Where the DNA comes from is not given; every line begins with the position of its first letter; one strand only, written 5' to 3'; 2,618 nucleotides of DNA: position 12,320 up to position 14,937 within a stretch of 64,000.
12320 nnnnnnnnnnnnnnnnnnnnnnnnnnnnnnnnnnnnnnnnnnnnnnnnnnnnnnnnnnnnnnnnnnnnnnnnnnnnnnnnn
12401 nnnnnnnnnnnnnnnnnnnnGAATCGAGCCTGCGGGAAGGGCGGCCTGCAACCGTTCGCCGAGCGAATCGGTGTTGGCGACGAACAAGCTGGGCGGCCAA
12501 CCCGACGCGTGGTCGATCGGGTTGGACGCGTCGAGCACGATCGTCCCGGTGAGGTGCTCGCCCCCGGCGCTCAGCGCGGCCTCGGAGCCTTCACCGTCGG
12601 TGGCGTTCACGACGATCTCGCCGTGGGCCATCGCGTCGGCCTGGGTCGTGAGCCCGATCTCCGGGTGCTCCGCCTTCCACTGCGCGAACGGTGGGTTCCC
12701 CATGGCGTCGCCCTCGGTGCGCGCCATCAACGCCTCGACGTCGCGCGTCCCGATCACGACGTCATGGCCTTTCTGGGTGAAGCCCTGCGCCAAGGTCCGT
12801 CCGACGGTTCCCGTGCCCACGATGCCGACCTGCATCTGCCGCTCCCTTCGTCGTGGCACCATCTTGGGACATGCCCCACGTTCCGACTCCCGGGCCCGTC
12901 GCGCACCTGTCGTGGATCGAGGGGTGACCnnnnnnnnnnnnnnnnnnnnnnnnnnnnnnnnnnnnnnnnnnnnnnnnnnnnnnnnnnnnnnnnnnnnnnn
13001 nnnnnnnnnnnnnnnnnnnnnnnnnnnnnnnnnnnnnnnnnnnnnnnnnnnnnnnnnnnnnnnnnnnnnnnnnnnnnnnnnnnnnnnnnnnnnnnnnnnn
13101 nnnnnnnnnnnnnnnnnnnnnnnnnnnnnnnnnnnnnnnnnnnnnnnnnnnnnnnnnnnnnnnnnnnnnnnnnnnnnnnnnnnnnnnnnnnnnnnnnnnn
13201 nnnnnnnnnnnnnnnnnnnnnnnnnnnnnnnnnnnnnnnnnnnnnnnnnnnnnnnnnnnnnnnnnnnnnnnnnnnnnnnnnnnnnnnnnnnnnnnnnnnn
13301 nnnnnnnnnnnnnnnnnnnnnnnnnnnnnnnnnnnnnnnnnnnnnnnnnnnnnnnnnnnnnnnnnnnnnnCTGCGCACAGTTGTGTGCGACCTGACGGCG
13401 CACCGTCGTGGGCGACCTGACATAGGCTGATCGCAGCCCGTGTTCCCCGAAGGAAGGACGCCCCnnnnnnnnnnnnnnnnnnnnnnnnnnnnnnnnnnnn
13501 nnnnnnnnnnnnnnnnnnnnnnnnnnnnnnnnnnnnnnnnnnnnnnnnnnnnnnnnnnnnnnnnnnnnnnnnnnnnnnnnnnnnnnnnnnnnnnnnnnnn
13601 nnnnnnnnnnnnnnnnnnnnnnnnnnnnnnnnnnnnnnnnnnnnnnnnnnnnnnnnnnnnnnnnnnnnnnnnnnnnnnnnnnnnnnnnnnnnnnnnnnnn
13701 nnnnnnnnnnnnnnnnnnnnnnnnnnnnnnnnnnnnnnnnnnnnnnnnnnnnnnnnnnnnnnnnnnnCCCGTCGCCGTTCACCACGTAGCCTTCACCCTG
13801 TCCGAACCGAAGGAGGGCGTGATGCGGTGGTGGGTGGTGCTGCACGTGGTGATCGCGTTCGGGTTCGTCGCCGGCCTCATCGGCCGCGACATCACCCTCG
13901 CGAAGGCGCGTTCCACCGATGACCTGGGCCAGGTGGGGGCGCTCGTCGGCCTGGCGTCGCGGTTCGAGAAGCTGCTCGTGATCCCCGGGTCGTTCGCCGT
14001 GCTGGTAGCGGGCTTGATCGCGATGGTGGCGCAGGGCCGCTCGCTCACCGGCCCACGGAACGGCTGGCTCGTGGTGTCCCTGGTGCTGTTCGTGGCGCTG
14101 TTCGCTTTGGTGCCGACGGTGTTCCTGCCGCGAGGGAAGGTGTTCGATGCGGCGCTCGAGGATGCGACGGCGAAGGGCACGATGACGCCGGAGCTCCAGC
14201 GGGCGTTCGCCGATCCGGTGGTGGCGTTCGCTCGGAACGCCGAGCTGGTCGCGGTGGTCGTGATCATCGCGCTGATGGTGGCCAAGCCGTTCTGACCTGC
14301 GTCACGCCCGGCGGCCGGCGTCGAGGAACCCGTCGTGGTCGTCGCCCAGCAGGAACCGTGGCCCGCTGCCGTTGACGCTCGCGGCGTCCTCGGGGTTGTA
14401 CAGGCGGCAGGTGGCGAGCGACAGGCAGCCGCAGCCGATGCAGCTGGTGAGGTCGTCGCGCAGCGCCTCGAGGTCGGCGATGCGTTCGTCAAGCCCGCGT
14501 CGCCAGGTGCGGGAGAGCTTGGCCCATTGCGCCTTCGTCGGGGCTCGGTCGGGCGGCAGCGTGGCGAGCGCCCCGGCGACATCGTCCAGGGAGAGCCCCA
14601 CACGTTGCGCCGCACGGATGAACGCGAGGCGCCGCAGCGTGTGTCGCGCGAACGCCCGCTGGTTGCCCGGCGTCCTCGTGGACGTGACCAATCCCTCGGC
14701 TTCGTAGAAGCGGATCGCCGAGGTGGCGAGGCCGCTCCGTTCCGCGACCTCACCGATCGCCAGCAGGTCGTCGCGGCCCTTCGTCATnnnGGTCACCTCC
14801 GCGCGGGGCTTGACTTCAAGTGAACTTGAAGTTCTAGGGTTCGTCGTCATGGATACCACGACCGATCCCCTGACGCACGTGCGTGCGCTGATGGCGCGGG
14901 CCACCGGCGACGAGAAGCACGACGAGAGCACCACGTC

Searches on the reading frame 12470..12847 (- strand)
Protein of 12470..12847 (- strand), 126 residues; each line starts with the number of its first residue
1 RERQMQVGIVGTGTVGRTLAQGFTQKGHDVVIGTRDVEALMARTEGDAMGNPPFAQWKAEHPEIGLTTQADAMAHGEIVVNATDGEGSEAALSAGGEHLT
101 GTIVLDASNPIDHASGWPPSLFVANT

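Call 27: search_protein_families(library=pfam, proteins=[window:12470-12847:-], max_evalue=0.01)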
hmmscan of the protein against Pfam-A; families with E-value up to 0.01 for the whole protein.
window:12470-12847:- (126 aa): 6 families
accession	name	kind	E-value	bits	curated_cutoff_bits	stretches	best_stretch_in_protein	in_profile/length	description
PF03807.23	F420_oxidored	-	2.3e-10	41.4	21.6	1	6-110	1-94/94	NADP oxidoreductase coenzyme F420-dependent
PF02737.24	3HCDH_N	-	0.00064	20.1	22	1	6-42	1-37/180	3-hydroxyacyl-CoA dehydrogenase, NAD binding domain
PF10727.15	Rossmann-like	-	0.0043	17.3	23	0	3-32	13-42/131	Rossmann-like domain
PF03446.21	NAD_binding_2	-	0.0058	17.1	21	1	6-45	1-40/161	NAD binding domain of 6-phosphogluconate dehydrogenase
PF03721.20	UDPG_MGDP_dh_N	-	0.0063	16.5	27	1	5-32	1-28/187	UDP-glucose/GDP-mannose dehydrogenase family, NAD binding domain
PF07991.19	KARI_N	-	0.0067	16.5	20.6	1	5-48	5-48/165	Acetohydroxy acid isomeroreductase, NADPH-binding domain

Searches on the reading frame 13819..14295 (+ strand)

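Call 5: search_protein_families(library=ncbifam, proteins=[window:13819-14295:+])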
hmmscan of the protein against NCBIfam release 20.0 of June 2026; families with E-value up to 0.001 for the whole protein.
window:13819-14295:+ (158 aa): 0 families

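Call 6: search_protein_families(library=pfam, proteins=[window:13819-14295:+])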
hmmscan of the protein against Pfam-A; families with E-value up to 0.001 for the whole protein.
window:13819-14295:+ (158 aa): 1 family
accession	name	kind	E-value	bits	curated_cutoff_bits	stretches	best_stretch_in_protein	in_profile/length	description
PF10027.14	DUF2269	-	5.5e-15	56.2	28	1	7-157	5-150/150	Predicted integral membrane protein (DUF2269)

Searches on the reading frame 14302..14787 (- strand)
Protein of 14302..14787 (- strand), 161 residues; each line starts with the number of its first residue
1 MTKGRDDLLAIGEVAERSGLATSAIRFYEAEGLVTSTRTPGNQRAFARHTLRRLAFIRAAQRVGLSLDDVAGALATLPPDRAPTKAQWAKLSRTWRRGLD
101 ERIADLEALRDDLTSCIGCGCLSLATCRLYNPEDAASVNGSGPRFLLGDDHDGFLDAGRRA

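Call 5: search_protein_families(library=ncbifam, proteins=[window:14302-14787:-])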
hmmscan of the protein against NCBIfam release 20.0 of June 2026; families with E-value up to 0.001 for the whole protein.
window:14302-14787:- (161 aa): 14 families
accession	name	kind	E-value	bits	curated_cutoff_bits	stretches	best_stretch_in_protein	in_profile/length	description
TIGR01950.1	SoxR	equivalog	1.6e-59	199.7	116.9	1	9-147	2-140/142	redox-sensitive transcriptional activator SoxR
TIGR02044.1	CueR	equivalog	1.1e-16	61.1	147.4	1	10-117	2-109/127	Cu(I)-responsive transcriptional regulator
NF007069.0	PRK09514.1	equivalog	6.5e-14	52.1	143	1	10-119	3-113/141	Zn(2+)-responsive transcriptional regulator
TIGR02043.1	ZntR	equivalog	4.2e-13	49.6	167.95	1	9-120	2-114/131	Zn(2+)-responsive transcriptional regulator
NF007590.0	PRK10227.1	equivalog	8.5e-12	45.3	244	1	10-116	2-108/135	Cu(I)-responsive transcriptional regulator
TIGR02047.1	CadR-PbrR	equivalog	5.2e-11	42.7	151.45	1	10-116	2-108/127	Cd(II)/Pb(II)-responsive transcriptional regulator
TIGR02051.1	MerR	equivalog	7e-11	42.5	150.85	1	11-113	2-102/124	mercury resistance transcriptional regulator MerR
NF010315.0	PRK13752.1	subfamily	6.6e-10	39.2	261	1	9-121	8-117/144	mercury resistance transcriptional regulator MerR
NF050798.1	TF_FtsR_Actino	equivalog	1.1e-09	38.7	150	1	19-77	16-75/223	transcriptional regulator FtsR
NF041849.1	trans_regNmlR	equivalog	2.7e-09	37.1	175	1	10-114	2-106/117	stress response transcriptional regulator NmlR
NF047375.1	HeatShock_HspR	equivalog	1.1e-07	31.7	105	1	8-74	3-70/92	heat shock protein transcriptional repressor HspR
TIGR02054.1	MerD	equivalog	2.2e-05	24.9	103.65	1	11-111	6-104/120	mercuric resistance transcriptional repressor MerD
NF033783.1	coreg_MerD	equivalog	5.9e-05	23.5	170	1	11-107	6-103/121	mercury resistance co-regulator MerD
NF053740.1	TransRegTnrAGPos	equivalog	0.00023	21.3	140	1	8-58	12-62/108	hypothetical protein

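Call 6: search_protein_families(library=pfam, proteins=[window:14302-14787:-])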
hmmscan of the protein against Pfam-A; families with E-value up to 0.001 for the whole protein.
window:14302-14787:- (161 aa): 3 families
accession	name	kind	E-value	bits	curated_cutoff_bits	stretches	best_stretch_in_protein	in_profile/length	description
PF09278.17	MerR-DNA-bind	-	1.1e-18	68.1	25.4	1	51-116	1-65/65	MerR, DNA binding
PF13411.12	MerR_1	-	1.1e-14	54.7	21.6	1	11-75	3-67/69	MerR HTH family regulatory protein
PF00376.29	MerR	-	9.3e-12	45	28.2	1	11-45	2-37/38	MerR family regulatory protein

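Call 40: search_solved_structures(query=window:14302-14787:-, max_evalue=1e-8, show_alignments=1)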
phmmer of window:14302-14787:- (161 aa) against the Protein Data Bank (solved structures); distinct sequences matched with E-value up to 1e-8: 6.
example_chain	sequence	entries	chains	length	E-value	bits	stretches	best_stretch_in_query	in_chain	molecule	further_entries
2zhg_A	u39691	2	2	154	1.3e-39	138.7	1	8-147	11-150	Redox-sensitive transcriptional activator soxR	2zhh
6ldi_G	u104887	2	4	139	1.5e-10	44.3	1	10-117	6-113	HTH-type transcriptional regulator CueR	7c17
1q05_A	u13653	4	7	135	2e-10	43.9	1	11-117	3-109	Transcriptional regulator cueR | HTH-type transcriptional regulator CueR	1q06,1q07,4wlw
6xh7_G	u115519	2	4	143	2.3e-10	43.6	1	11-117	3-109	HTH-type transcriptional regulator CueR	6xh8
4wls_A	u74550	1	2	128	4.4e-10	42.8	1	11-116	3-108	HTH-type transcriptional regulator CueR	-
5crl_A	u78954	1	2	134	1.3e-09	41.2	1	8-122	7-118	Mercuric resistance operon regulatory protein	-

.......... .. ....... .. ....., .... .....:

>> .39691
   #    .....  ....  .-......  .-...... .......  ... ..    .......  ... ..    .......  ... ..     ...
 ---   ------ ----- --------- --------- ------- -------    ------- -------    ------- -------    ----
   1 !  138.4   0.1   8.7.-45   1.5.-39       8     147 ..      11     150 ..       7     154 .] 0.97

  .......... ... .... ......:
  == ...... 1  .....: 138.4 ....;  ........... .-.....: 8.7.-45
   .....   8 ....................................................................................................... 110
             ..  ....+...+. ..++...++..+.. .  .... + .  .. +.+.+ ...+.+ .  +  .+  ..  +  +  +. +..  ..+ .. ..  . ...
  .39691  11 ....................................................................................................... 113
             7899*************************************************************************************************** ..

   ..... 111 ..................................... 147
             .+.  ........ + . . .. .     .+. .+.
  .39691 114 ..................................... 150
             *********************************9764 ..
